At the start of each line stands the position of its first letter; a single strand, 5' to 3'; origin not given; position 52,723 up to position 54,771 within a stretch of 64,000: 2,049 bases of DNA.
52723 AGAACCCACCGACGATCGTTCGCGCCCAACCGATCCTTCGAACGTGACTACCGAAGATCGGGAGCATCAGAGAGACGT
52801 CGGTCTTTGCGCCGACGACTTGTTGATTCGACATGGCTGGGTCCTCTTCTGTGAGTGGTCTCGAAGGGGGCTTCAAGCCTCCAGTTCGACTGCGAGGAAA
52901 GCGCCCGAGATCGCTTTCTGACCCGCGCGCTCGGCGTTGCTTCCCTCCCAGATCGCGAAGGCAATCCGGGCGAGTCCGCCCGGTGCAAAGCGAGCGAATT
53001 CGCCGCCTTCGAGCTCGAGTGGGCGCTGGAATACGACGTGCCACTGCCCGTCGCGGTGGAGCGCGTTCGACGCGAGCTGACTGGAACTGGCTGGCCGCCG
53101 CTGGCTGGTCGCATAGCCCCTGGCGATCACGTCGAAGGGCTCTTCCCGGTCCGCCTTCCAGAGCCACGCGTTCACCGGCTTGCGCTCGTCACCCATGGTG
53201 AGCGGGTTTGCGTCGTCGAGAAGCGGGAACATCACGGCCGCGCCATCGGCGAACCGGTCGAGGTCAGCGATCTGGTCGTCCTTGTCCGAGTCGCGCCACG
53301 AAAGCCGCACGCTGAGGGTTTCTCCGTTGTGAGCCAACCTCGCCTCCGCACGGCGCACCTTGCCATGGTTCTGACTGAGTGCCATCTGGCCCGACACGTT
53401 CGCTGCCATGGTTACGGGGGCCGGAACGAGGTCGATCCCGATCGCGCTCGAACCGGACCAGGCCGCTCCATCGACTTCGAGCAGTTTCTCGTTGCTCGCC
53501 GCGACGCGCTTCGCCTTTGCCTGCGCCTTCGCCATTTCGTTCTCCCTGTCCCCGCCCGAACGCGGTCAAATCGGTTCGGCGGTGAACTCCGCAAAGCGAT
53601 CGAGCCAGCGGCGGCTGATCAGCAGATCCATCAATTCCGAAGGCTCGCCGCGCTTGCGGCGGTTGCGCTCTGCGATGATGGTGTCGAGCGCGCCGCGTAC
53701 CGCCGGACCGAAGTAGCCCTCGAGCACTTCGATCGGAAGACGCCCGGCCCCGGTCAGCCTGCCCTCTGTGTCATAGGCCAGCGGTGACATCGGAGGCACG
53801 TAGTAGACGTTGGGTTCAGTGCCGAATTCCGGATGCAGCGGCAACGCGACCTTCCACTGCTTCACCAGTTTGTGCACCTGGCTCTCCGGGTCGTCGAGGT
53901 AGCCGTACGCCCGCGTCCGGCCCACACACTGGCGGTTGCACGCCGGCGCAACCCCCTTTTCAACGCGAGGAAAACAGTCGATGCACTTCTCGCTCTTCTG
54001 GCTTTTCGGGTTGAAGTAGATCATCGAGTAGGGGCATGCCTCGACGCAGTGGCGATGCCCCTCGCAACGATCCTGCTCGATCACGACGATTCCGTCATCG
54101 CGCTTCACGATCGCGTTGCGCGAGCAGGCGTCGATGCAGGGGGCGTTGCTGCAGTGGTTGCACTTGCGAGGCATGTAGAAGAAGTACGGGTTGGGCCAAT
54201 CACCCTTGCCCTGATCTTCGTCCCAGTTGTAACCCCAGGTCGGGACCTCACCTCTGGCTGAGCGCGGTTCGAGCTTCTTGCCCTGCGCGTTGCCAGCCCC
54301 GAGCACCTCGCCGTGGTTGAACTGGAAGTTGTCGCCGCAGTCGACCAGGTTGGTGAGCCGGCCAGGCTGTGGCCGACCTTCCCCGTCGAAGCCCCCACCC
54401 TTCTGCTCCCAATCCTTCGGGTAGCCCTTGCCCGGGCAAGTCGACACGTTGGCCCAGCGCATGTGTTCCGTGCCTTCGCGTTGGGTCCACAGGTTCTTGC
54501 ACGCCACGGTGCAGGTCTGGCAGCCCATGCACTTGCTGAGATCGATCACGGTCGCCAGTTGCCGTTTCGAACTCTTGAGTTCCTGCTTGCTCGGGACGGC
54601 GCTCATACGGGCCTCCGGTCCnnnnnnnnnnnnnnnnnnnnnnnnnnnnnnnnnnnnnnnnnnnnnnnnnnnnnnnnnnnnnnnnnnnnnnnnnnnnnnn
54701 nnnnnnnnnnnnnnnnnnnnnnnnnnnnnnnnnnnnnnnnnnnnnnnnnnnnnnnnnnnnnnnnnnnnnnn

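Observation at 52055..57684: Atypical Tat-exported type II DMSO-reductase-family enzyme embedded in a lipid/acyl-CoA catabolic neighbourhood: candidate anaerobic hydroxylase with unknown substrate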

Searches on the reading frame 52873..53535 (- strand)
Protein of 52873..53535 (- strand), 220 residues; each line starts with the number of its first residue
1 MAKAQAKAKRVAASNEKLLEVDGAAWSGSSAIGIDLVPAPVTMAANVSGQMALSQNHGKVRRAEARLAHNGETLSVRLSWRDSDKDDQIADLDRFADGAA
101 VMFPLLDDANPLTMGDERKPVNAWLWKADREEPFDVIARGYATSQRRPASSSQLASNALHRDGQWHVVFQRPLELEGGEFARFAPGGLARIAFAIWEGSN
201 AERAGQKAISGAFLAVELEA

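Call 4: search_protein_families(library=pfam, proteins=[window:52873-53535:-], max_evalue=0.01)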
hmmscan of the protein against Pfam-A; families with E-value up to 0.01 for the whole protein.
window:52873-53535:- (220 aa): 1 family
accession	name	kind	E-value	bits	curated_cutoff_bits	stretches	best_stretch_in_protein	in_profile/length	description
PF09459.16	EB_dh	-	8.6e-27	95.1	33.3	2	26-147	4-139/236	Ethylbenzene dehydrogenase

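Call 7: search_solved_structures(query=window:52873-53535:-, max_evalue=0.01, show_alignments=2)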
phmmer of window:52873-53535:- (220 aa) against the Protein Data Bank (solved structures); distinct sequences matched with E-value up to 0.01: 2.
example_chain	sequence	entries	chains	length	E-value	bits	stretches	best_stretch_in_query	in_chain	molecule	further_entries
2ivf_C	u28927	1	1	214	6.7e-53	182.6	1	7-217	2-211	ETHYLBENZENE DEHYDROGENASE GAMMA-SUBUNIT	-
7b04_C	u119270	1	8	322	1.4e-18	70.5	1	52-181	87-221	Nitrite oxidoreductase subunit C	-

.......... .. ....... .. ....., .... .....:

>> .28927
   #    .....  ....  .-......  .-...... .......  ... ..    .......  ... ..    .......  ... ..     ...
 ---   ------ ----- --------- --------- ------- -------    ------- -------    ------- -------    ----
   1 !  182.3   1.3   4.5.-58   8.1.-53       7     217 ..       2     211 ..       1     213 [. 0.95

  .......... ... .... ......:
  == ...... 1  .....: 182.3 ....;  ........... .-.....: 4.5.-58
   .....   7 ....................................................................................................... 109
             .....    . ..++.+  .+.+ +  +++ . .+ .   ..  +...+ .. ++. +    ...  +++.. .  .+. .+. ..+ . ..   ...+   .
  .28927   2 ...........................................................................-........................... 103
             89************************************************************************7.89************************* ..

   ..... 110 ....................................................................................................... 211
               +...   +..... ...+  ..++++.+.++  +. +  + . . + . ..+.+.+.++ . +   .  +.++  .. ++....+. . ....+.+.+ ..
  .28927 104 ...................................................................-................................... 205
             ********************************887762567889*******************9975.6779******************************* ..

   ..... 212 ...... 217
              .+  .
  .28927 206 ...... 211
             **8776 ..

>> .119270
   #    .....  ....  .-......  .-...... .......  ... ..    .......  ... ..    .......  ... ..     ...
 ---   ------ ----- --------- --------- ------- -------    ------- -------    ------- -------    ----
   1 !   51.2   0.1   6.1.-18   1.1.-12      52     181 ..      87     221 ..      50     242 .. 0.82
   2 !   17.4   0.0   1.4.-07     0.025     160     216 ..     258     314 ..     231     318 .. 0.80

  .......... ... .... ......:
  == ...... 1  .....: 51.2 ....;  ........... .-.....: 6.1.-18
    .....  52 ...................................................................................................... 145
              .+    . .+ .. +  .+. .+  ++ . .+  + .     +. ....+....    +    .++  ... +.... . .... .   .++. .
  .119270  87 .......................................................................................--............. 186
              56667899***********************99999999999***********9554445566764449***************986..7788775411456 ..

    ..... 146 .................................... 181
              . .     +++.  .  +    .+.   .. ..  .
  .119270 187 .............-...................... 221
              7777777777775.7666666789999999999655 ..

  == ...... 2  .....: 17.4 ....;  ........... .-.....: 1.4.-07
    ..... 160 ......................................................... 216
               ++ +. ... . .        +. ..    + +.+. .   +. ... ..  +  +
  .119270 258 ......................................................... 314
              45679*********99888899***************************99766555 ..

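Call 20: search_protein_families(library=ncbifam, proteins=[window:52873-53535:-], max_evalue=0.001)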
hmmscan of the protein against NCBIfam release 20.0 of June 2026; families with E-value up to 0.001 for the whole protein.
window:52873-53535:- (220 aa): 3 families
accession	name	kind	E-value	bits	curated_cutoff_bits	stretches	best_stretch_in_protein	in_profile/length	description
NF042980.1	EthbenzDh_ebdC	equivalog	1.1e-62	211.3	400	1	7-218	2-212/214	ethylbenzene dehydrogenase subunit gamma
TIGR03477.1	DMSO_red_II_gam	subfamily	1.5e-50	171.4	169.85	1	8-217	3-205/206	DMSO reductase family type II enzyme, heme b subunit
TIGR03154.1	sulfolob_CbsA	equivalog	0.00049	19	468.4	1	156-218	347-412/465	cytochrome b558/566 subunit A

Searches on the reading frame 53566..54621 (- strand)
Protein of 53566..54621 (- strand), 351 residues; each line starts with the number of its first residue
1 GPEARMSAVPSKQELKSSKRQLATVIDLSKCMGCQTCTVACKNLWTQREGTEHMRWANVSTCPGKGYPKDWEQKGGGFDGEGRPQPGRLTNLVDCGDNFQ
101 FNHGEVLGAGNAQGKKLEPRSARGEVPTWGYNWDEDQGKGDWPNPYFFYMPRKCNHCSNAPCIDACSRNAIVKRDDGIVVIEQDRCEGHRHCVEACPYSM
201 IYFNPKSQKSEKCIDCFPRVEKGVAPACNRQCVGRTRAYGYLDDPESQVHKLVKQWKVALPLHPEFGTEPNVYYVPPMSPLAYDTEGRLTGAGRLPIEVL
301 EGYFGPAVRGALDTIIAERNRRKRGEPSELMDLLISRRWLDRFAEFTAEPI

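Call 4: search_protein_families(library=pfam, proteins=[window:53566-54621:-], max_evalue=0.01)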
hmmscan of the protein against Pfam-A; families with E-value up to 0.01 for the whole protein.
window:53566-54621:- (351 aa): 11 families
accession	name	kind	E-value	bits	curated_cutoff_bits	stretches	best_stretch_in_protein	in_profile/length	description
PF13247.11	Fer4_11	-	8e-29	100.2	26.2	1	147-240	3-98/100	4Fe-4S dicluster domain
PF12797.12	Fer4_2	-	2e-11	43.5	24.5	2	24-42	3-21/22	4Fe-4S binding domain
PF12838.12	Fer4_7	-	2.7e-09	37.8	27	1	153-199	1-51/52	4Fe-4S dicluster domain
PF13237.11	Fer4_10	-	9.8e-09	35.5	25.5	1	150-197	5-53/53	4Fe-4S dicluster domain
PF14697.11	Fer4_21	-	2.6e-05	24.7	35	1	153-199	7-55/59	4Fe-4S dicluster domain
PF12837.12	Fer4_6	-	0.00035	20.8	25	0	178-200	1-23/24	4Fe-4S binding domain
PF25160.1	LdpA_Fe-S-bd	-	0.00099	19.3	27.6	0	159-202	6-44/49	LdpA Fe-S cluster-binding domain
PF13187.11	Fer4_9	-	0.0019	18.7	27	1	153-200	1-51/52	4Fe-4S dicluster domain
PF13459.11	Fer4_15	-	0.0026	18.9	22.4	0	179-197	1-19/66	4Fe-4S single cluster domain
PF00037.32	Fer4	-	0.0065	16.7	21.1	1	25-41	2-18/24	4Fe-4S binding domain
PF13370.11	Fer4_13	-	0.0085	17.2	24.5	0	26-55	1-30/58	4Fe-4S single cluster domain of Ferredoxin I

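Call 20: search_protein_families(library=ncbifam, proteins=[window:53566-54621:-], max_evalue=0.001)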
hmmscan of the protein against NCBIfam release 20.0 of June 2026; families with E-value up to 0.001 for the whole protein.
window:53566-54621:- (351 aa): 39 families (the best 25 are shown)
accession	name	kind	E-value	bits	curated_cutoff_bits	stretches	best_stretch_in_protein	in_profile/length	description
NF042979.1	EthbenzDh_ebdB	equivalog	4.5e-162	538.9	740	1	11-351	10-351/354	ethylbenzene dehydrogenase subunit beta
TIGR03478.1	DMSO_red_II_bet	subfamily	2.8e-150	499.7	480.7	1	19-343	1-321/321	DMSO reductase family type II enzyme, iron-sulfur subunit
TIGR01660.1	narH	equivalog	4.4e-63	213.4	524.05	3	139-242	168-272/492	nitrate reductase subunit beta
NF011569.0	PRK14993.1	equivalog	2.1e-43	148.5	416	2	149-275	95-222/244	tetrathionate reductase subunit TtrB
NF041715.1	arsenate_red_ArrB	equivalog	1e-37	129.9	450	3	136-206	39-109/233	arsenate respiratory reductase iron-sulfur subunit ArrB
NF045797.1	DsrO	equivalog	8e-34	117.1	200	1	150-275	99-234/235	sulfate reduction electron transfer complex DsrMKJOP subunit DsrO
TIGR03149.1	cyt_nit_nrfC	equivalog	3.3e-31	108.4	377.6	1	138-276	78-217/225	cytochrome c nitrite reductase Fe-S protein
TIGR02951.1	DMSO_dmsB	equivalog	1.4e-29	103.2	214.1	1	131-244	42-155/161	DMSO/selenate family reductase complex B subunit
TIGR01582.1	FDH-beta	equivalog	2.7e-21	75.9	334.7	2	152-257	91-197/283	formate dehydrogenase subunit beta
NF041782.1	mnquin_red_QrcC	equivalog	3.5e-21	76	400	2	139-205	50-120/239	menaquinone reductase iron-sulfur cluster-binding subunit QrcC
NF008134.0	PRK10882.1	equivalog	1.2e-17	64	263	1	144-250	103-216/329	hydrogenase 2 operon protein HybA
NF045715.1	sulf_resp_HmcB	equivalog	2.8e-17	62.8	420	1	149-243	102-199/307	sulfate respiration complex iron-sulfur protein HmcB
NF007382.0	PRK09898.1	equivalog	1.1e-14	54.4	213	1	134-218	103-188/208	ferredoxin-like protein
TIGR02700.1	flavo_MJ0208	hypoth_equivalog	2.3e-13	50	251.35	1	121-202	118-195/234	dihydromethanopterin reductase (acceptor)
NF009408.0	PRK12769.1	equivalog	4.7e-12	44.8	1003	1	153-233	55-138/659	formate-dependent uric acid utilization protein AegA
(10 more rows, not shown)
